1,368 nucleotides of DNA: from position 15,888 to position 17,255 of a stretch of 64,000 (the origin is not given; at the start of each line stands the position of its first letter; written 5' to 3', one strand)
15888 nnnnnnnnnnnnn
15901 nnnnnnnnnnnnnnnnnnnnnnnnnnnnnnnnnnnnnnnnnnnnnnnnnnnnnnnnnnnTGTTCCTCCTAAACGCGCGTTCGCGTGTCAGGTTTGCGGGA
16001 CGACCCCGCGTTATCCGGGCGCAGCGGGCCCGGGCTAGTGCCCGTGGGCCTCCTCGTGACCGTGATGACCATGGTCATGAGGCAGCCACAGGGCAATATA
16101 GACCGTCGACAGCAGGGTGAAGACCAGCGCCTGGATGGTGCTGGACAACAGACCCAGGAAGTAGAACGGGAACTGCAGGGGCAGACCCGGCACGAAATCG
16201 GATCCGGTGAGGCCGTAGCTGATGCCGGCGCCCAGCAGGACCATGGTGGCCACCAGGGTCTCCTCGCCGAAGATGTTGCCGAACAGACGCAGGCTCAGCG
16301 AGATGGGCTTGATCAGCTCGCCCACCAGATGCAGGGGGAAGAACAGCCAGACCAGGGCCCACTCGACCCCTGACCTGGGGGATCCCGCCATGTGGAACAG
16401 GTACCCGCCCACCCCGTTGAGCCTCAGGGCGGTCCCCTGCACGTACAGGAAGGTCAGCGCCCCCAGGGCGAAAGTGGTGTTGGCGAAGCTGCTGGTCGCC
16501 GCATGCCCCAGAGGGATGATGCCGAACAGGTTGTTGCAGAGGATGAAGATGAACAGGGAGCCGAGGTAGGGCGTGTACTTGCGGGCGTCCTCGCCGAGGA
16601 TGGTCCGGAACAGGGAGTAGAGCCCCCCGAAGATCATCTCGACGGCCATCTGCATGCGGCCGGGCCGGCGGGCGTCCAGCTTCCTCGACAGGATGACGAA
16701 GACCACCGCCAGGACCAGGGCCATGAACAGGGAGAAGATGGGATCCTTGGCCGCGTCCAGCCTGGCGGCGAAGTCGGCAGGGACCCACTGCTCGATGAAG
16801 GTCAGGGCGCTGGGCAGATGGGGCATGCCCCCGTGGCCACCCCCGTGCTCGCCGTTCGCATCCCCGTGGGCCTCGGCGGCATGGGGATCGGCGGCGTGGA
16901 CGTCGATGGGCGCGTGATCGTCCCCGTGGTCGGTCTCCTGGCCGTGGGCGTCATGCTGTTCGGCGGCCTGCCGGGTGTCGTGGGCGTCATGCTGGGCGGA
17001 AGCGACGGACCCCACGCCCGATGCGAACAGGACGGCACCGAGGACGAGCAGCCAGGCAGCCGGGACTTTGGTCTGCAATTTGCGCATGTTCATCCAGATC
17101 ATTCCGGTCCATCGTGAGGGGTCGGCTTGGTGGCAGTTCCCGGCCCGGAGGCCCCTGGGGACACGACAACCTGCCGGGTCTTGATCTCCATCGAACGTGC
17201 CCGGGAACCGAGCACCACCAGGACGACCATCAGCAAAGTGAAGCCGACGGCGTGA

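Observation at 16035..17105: ATP synthase subunit a carries a signal peptide plus His/Asp-rich N-terminal extension and a His-rich C-terminal tail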

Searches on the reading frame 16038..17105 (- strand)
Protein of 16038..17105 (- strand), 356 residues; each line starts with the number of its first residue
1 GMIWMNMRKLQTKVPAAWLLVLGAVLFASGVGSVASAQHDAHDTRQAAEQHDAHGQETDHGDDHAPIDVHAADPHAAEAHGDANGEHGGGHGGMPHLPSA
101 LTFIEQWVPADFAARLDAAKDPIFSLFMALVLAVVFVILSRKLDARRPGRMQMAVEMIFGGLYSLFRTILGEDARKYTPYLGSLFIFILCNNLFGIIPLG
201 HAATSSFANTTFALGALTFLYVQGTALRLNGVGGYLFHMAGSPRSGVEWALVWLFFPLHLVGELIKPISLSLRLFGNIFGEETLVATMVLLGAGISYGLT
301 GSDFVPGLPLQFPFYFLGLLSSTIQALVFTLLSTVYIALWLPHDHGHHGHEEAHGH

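Call 4: search_protein_families(library=pfam, proteins=[window:16038-17105:-], max_evalue=0.01)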
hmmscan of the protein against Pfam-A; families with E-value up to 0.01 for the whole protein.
window:16038-17105:- (356 aa): 1 family
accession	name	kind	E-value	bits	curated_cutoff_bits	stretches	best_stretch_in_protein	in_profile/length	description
PF00119.25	ATP-synt_A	-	1.4e-51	175.9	33.9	1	124-337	3-216/217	ATP synthase A chain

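Call 5: find_homologous_proteins(query=window:16038-17105:-, max_evalue=1e-10)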
Query window:16038-17105:- (356 aa): 1279 proteins with E <= 1e-10 among 8000 candidates; the best 120 are listed.
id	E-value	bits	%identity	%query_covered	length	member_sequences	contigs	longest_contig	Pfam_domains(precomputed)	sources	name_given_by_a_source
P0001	3.6e-236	801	100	100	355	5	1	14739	PF00119.26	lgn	-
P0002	7.3e-188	642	85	95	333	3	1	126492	PF00119.26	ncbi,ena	-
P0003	1.1e-149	517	67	100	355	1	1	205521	PF00119.26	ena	-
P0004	4.1e-148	511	76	85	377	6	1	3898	PF00119.26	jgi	jgi:F-type H+-transporting ATPase subunit a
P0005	4.4e-146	505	68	98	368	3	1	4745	PF00119.26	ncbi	-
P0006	6.6e-142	491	73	87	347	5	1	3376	PF00119.26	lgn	-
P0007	1.0e-141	490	67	95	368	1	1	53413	PF00119.26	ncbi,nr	ncbi:MAG: F0F1 ATP synthase subunit A [bacterium]|nr:F0F1 ATP synthase subunit A [bacterium]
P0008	6.8e-141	488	79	70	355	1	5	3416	PF00119.26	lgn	-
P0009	3.9e-140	485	75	74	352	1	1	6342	PF00119.26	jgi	-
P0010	7.4e-140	484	74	86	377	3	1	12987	PF00119.26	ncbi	-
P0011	2.1e-139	483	68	87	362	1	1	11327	PF00119.26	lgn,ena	-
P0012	7.0e-137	474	65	99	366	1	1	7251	PF00119.26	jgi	-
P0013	1.7e-136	473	68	94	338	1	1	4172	PF00119.26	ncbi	ncbi:MAG: F0F1 ATP synthase subunit A [Candidatus Krumholzibacteriia bacterium]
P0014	3.6e-135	469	60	94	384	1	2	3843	PF00119.26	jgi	-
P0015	5.9e-134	465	67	89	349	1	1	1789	PF00119.26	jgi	-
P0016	8.6e-134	464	63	94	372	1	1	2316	PF00119.26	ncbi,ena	-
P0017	1.6e-133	463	79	70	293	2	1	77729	PF00119.26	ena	-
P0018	2.7e-133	463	63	98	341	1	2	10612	PF00119.26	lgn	-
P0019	3.0e-133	463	62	91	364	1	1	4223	PF00119.26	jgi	jgi:F-type H+-transporting ATPase subunit a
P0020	2.2e-132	460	73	74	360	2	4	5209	PF00119.26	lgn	-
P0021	3.2e-132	459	63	89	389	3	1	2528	PF00119.26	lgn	-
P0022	3.9e-132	459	74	82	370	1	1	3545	PF00119.26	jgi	jgi:F-type H+-transporting ATPase subunit a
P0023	4.3e-132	459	76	70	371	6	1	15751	PF00119.26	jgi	-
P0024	5.5e-132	458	61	98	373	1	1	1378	PF00119.26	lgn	-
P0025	5.7e-132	458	77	71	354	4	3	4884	PF00119.26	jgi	jgi:F-type H+-transporting ATPase subunit a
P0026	6.2e-132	458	64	85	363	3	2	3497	PF00119.26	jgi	jgi:F-type H+-transporting ATPase subunit a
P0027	3.8e-131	456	65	88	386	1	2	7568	PF00119.26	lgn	-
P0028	7.8e-131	455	67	88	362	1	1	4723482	PF00119.26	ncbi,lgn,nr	ncbi:MAG: F0F1 ATP synthase subunit A [bacterium]|nr:F0F1 ATP synthase subunit A [bacterium]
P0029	1.3e-130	454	73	72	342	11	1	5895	PF00119.26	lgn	-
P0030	1.9e-130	453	75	73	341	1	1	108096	PF00119.26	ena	-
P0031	2.9e-130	453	63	91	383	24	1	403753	PF00119.26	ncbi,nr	ncbi:MAG: F0F1 ATP synthase subunit A [bacterium]|nr:F0F1 ATP synthase subunit A [bacterium]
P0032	5.2e-130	452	66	86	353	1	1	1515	PF00119.26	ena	-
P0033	7.2e-130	451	74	70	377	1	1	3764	PF00119.26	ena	-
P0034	7.6e-130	451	69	89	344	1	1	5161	PF00119.26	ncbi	-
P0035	5.6e-129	448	75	74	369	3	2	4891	PF00119.26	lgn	-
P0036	1.6e-128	447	65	83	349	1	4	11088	PF00119.26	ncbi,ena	-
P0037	3.7e-128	446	74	74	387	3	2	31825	PF00119.26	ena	-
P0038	7.2e-128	445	58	97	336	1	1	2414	PF00119.26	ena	-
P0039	7.3e-128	445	61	97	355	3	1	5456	PF00119.26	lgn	-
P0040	2.1e-127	443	78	74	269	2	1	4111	PF00119.26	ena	-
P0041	2.2e-127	443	61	97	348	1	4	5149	PF00119.26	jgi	-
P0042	1.1e-126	441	64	98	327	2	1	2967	PF00119.26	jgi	jgi:F-type H+-transporting ATPase subunit a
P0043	2.2e-126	440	67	85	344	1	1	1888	PF00119.26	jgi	-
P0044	4.4e-126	439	60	99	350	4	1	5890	PF00119.26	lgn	-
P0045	7.6e-126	438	73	74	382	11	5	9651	PF00119.26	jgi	jgi:F-type H+-transporting ATPase subunit a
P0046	7.6e-126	438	60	98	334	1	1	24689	PF00119.26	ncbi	-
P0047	1.2e-125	438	63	90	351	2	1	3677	PF00119.26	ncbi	ncbi:ATP synthase F0 subunit A, partial [bacterium]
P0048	1.8e-125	437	59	98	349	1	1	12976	PF00119.26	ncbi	-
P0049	2.1e-125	437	66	90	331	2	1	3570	PF00119.26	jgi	jgi:F-type H+-transporting ATPase subunit a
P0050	7.6e-125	435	73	74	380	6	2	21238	PF00119.26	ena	-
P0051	1.1e-124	434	73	74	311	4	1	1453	PF00119.26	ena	-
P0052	1.5e-124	434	60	96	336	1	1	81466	PF00119.26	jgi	jgi:F-type H+-transporting ATPase subunit a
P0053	8.7e-124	431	61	100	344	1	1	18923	PF00119.26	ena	-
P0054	2.8e-123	430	60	98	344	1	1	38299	PF00119.26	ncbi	-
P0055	3.0e-123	430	59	97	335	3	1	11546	PF00119.26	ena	-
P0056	7.5e-123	428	60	97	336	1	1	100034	PF00119.26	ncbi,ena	-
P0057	1.1e-122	428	61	99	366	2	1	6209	PF00119.26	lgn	-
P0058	1.3e-122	428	58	96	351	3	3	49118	PF00119.26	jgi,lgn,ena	-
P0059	1.4e-122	427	57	98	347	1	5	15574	PF00119.26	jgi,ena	-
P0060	3.1e-122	426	73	74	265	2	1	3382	PF00119.26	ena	-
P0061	4.1e-122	426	59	96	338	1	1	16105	PF00119.26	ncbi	-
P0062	8.4e-122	425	60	98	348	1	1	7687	PF00119.26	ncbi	-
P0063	2.7e-121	423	63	92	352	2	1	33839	PF00119.26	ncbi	-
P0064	6.7e-121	422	62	88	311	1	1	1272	PF00119.26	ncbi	-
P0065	9.0e-121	422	66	87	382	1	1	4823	PF00119.26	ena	-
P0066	3.6e-120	420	72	74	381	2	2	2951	PF00119.26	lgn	-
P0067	3.7e-120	419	58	99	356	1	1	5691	PF00119.26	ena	-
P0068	6.7e-120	419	59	96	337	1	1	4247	PF00119.26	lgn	-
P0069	8.5e-120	418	69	83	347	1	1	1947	PF00119.26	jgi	jgi:F-type H+-transporting ATPase subunit a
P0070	1.1e-119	418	61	91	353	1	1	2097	PF00119.26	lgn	-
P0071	1.9e-119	417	64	88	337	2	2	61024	PF00119.26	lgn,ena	-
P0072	3.1e-119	416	61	90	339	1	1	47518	PF00119.26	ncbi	-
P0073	4.4e-119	416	59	98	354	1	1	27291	PF00119.26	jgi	jgi:F-type H+-transporting ATPase subunit a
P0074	7.4e-119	415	59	98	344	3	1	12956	PF00119.26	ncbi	-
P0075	3.9e-118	413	63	86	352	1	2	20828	PF00119.26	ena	-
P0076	9.8e-118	412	61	87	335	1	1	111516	PF00119.26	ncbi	-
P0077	1.2e-117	411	58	98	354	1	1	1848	PF00119.26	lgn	-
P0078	6.8e-117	409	56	98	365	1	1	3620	PF00119.26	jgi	-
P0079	1.8e-116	407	56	96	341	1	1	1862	PF00119.26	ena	-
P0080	2.1e-116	407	67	80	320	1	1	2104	PF00119.26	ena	-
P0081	2.3e-116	407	60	88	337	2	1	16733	PF00119.26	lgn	-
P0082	3.8e-116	406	59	99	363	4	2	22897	PF00119.26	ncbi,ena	-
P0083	2.5e-115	404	58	96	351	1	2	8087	PF00119.26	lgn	-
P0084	3.1e-115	403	58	98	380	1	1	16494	PF00119.26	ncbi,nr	ncbi:F0F1 ATP synthase subunit A [bacterium]|nr:F0F1 ATP synthase subunit A [bacterium]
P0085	5.7e-115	402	58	98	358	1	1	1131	PF00119.26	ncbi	-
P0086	1.2e-114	401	62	88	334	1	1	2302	PF00119.26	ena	-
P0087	1.2e-114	401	58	92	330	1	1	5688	PF00119.26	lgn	-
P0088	1.3e-114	401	57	88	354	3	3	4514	PF00119.26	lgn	-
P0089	4.0e-114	400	57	89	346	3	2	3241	PF00119.26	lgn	-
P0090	1.1e-113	398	61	90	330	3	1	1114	PF00119.26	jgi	jgi:F-type H+-transporting ATPase subunit a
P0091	2.4e-113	397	56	98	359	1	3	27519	PF00119.26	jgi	jgi:F-type H+-transporting ATPase subunit a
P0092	5.5e-113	396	51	94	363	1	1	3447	PF00119.26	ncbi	-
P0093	7.7e-113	395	56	99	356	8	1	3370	PF00119.26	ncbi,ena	-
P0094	1.2e-112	395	58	96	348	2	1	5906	PF00119.26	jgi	jgi:F-type H+-transporting ATPase subunit a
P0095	1.5e-112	394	55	98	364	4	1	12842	PF00119.26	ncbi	-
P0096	1.5e-112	394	59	91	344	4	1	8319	PF00119.26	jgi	jgi:F-type H+-transporting ATPase subunit a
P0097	1.8e-112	394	55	99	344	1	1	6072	PF00119.26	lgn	-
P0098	4.2e-112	393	57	96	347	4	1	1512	PF00119.26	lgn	-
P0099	4.7e-112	393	79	66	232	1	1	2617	PF00119.26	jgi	-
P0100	1.5e-111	391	58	92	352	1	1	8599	PF00119.26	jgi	jgi:F-type H+-transporting ATPase subunit a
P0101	2.0e-111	391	57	90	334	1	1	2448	PF00119.26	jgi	-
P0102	5.3e-111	389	55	100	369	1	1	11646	PF00119.26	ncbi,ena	-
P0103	6.1e-111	389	56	92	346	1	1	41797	PF00119.26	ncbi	-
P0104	1.0e-110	388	58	98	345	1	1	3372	PF00119.26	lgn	-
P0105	1.6e-110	388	56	98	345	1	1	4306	PF00119.26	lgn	-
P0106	1.0e-109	385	59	81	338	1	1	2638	PF00119.26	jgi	-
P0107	1.1e-109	385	60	87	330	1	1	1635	PF00119.26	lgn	-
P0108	1.2e-109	385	57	98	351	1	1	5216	PF00119.26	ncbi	-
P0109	1.5e-109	385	56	91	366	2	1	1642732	PF00119.26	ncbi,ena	-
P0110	2.4e-109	384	55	98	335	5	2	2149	PF00119.26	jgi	jgi:F-type H+-transporting ATPase subunit a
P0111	2.4e-109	384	57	98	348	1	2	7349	PF00119.26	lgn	-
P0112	2.5e-109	384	54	99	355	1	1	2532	PF00119.26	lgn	-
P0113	6.9e-109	382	57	81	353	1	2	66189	PF00119.26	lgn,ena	-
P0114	9.0e-109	382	59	89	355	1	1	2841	PF00119.26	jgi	jgi:F-type H+-transporting ATPase subunit a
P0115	1.1e-108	382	55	98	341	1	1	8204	PF00119.26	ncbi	-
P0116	1.6e-108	381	51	90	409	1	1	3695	PF00119.26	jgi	jgi:F-type H+-transporting ATPase subunit a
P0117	2.8e-108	380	60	88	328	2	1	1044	PF00119.26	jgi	jgi:F-type H+-transporting ATPase subunit a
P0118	3.0e-108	380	56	98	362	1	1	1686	PF00119.26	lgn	-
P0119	4.0e-108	380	67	74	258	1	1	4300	PF00119.26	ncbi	-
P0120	1.8e-107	378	53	100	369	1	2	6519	PF00119.26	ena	-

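Call 6: find_related_loci(query=window:16038-17105:-, collection=genome_contigs, flank=4000)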
Query window:16038-17105:- (356 aa) in genome_contigs; peptide patterns used: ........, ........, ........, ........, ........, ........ (x = any residue, [..] = any of these).
599 stretches matched a pattern (row limit reached: there are more); 251 encode a relative of the query (tblastn E <= 1e-3); the best 80 are kept; 80 distinct loci.
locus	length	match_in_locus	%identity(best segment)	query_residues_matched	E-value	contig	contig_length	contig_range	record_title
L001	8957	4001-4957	68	46-351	9e-129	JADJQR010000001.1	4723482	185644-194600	MAG: bacterium isolate Fred_18-Q3-R57-64_MAXAC.288 tig00000189-10-47221210, whole genome shotgun sequence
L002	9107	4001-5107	55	2-356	2e-109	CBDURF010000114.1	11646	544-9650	MAG TPA_asm: uncultured bacterium isolate SRR22302361_binner123_Refined_103 genome assembly, contig: ERZ25748748.3229, w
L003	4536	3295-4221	56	32-356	2e-103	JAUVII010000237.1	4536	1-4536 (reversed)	MAG: Candidatus Krumholzibacteriia bacterium isolate CSMAG_424 CSMAG_424_k127_367014_length_4536_cov_392.5471, whole gen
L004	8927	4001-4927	54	59-354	3e-96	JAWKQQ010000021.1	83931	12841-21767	MAG: Candidatus Krumholzibacteriia bacterium isolate ABC2.80 ABC2.80.fa-21, whole genome shotgun sequence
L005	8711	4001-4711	59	121-350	2e-88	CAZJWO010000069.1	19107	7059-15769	MAG TPA_asm: uncultured Fibrobacteraceae bacterium isolate binchicken_co43_63 genome assembly, contig: NODE_5125_length_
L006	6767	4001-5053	56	6-356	2e-113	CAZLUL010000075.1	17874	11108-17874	MAG TPA_asm: uncultured Fibrobacteraceae bacterium isolate SRP155585_co2_84 genome assembly, contig: NODE_1683_length_17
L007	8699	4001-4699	41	114-352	9e-49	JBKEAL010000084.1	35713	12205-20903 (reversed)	MAG: Parachlamydiaceae bacterium isolate VLC_099 k121_6168731, whole genome shotgun sequence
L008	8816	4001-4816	38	71-354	1e-46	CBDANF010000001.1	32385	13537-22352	MAG: Candidatus Poribacteria bacterium isolate cff0d1ac-620d-4255-a141-192642026491 genome assembly, contig: contig_1, w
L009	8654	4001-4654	42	125-354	1e-46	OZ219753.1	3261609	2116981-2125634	MAG: Candidatus Poribacteria bacterium isolate 1eb63393-43b3-4ba7-aba7-ea4ddc7e67a3 genome assembly, chromosome: 4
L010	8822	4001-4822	39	76-354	2e-45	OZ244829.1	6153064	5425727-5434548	MAG: Candidatus Poribacteria bacterium isolate f10cb695-1b13-44a5-8b8c-8d396a4a49c1 genome assembly, chromosome: 1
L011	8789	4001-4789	39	71-354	4e-45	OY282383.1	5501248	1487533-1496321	MAG: uncultured Poribacteria bacterium isolate 7c199f84-8048-4b63-b208-6e17c6421a0a genome assembly, chromosome: 1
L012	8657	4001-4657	43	127-354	4e-45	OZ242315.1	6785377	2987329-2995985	MAG: Candidatus Poribacteria bacterium isolate 55818b94-eea9-47de-9476-a843df335cd7 genome assembly, chromosome: 1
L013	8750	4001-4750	39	99-354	1e-44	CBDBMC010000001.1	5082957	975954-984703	MAG: Candidatus Poribacteria bacterium isolate ca8204a3-33b7-44e1-a19a-5b07964ae9a8 genome assembly, contig: contig_1, w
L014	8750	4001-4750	39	99-354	9e-45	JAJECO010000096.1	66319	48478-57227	MAG: Candidatus Poribacteria bacterium isolate jk18xAbins.25 k141_1044149, whole genome shotgun sequence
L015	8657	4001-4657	42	127-354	2e-44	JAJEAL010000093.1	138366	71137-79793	MAG: Candidatus Poribacteria bacterium isolate jk18x7bins.5 k141_2420995, whole genome shotgun sequence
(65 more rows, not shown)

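Call 10: search_solved_structures(query=window:16038-17105:-, max_evalue=0.00001, show_alignments=3)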
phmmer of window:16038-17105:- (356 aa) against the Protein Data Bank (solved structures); distinct sequences matched with E-value up to 0.00001: 14.
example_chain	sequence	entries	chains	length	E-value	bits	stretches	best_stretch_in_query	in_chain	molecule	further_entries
5dn6_X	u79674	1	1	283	4.2e-15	59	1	126-338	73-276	ATP synthase subunit a,ATP synthase subunit a,ATP synthase subunit a,ATP synthase subunit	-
6fkf_a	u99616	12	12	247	1.2e-13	54.2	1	151-342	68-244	ATP synthase subunit a, chloroplastic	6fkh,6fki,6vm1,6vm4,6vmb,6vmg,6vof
22vl_a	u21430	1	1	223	2.8e-12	49.7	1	131-337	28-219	ATP synthase subunit a, chloroplastic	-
9itj_T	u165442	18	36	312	3.9e-12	49.2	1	196-347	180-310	ATP synthase subunit a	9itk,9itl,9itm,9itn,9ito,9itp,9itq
6n2d_a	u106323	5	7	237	1.3e-11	47.5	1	123-345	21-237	ATP synthase subunit a | Bacillus PS3 ATP synthase subunit a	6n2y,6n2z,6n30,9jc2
7p2y_a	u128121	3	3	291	2.3e-11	46.6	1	124-339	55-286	ATP synthase subunit a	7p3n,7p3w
5t4o_K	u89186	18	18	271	8.7e-11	44.8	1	122-339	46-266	ATP synthase subunit a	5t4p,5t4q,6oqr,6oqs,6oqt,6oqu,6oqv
8dbw_a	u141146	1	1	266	9.2e-11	44.7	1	117-339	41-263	ATP synthase subunit a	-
8j0s_a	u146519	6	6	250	1e-10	44.5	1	129-348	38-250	ATP synthase subunit a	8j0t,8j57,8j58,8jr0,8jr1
8dbq_a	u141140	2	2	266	1.1e-10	44.5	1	122-339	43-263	ATP synthase subunit a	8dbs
9o1a_a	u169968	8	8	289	1.2e-09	41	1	124-344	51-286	ATP synthase subunit a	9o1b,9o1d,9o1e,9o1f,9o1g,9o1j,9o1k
7jg5_a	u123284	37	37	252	1.8e-09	40.4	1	129-348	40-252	ATP synthase subunit a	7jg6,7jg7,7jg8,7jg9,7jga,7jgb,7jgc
6f36_M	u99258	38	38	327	7.9e-07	31.7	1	182-339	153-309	Mitochondrial ATP synthase subunit 6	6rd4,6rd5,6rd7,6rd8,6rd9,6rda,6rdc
1c17_M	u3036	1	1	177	3e-06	29.8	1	191-339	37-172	ATP SYNTHASE SUBUNIT A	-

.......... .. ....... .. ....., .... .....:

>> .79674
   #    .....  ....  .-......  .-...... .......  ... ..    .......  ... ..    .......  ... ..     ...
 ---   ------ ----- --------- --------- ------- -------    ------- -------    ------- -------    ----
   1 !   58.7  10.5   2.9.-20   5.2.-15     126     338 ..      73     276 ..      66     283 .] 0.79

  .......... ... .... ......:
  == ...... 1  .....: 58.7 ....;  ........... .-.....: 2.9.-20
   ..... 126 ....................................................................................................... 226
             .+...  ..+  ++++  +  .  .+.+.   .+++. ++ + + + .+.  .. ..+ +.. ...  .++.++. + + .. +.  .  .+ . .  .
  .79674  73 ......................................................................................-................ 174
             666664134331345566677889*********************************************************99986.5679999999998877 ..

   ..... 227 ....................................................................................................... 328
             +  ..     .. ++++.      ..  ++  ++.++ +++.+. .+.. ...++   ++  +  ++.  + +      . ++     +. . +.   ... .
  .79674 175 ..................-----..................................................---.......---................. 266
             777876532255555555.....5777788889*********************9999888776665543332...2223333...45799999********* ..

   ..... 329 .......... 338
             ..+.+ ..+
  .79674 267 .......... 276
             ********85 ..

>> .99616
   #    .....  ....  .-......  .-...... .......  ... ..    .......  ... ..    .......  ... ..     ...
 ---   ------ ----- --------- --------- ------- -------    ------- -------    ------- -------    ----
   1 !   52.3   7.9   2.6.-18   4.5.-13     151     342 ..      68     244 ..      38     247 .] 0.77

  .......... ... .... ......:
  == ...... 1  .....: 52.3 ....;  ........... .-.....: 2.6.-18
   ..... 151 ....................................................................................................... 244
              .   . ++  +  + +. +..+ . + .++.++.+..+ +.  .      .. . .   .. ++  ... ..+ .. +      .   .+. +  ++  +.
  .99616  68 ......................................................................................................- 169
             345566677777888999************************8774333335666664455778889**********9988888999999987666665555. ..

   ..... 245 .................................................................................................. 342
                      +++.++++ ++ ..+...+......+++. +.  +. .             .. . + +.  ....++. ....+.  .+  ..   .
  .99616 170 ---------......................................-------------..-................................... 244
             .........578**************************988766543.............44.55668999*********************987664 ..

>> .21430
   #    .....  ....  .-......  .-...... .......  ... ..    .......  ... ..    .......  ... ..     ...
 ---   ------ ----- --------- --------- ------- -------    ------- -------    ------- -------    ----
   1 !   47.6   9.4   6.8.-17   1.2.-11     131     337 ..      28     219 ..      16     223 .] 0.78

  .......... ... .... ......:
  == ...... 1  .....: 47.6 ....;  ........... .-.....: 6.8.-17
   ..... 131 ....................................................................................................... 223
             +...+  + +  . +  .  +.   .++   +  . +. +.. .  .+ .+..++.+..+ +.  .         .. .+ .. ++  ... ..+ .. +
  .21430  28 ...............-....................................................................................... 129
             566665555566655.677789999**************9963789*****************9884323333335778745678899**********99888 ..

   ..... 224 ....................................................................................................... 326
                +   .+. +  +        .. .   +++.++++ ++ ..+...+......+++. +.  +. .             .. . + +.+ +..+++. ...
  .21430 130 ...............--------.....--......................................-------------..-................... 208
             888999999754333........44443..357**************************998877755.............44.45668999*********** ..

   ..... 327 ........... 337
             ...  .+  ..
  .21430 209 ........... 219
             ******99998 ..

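Call 35: search_protein_representatives(protein=window:16038-17102:-)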
Query: 355 residues. Proteins with E-value up to 0.001 (for the whole library): 3695; up to 1e-10: 1060; up to 1e-30: 148. The best 150 are listed.
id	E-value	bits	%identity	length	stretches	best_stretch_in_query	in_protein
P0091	7.6e-114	397.0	61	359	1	7-355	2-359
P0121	2.6e-105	368.9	59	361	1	17-350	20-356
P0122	5.8e-85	302.0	54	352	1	14-355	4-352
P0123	1.1e-70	255.0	79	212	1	152-301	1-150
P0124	1.7e-67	244.5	49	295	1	81-346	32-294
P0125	2.3e-65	237.5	56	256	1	8-244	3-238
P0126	1.1e-64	235.3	45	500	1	21-352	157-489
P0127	5.1e-63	229.8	47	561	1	62-346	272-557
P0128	7.1e-63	229.3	45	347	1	28-353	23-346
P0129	7.6e-63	229.2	51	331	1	72-292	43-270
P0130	9.0e-63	229.0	46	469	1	10-355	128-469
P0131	7.2e-62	226.0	42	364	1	29-347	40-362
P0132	1.2e-61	225.2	46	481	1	40-344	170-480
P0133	2.2e-61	224.4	44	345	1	56-352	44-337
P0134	6.6e-60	219.6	45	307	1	67-347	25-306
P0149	3.5e-55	204.0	44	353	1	26-355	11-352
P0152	7.7e-54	199.6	50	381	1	45-355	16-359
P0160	4.6e-52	193.8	47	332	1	60-352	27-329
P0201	1.3e-41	159.3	37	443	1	65-355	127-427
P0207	1.1e-40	156.3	38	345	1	44-352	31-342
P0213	3.6e-40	154.6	42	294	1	84-349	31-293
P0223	2.2e-38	148.7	50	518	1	130-355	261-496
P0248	2.1e-34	135.7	41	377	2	123-355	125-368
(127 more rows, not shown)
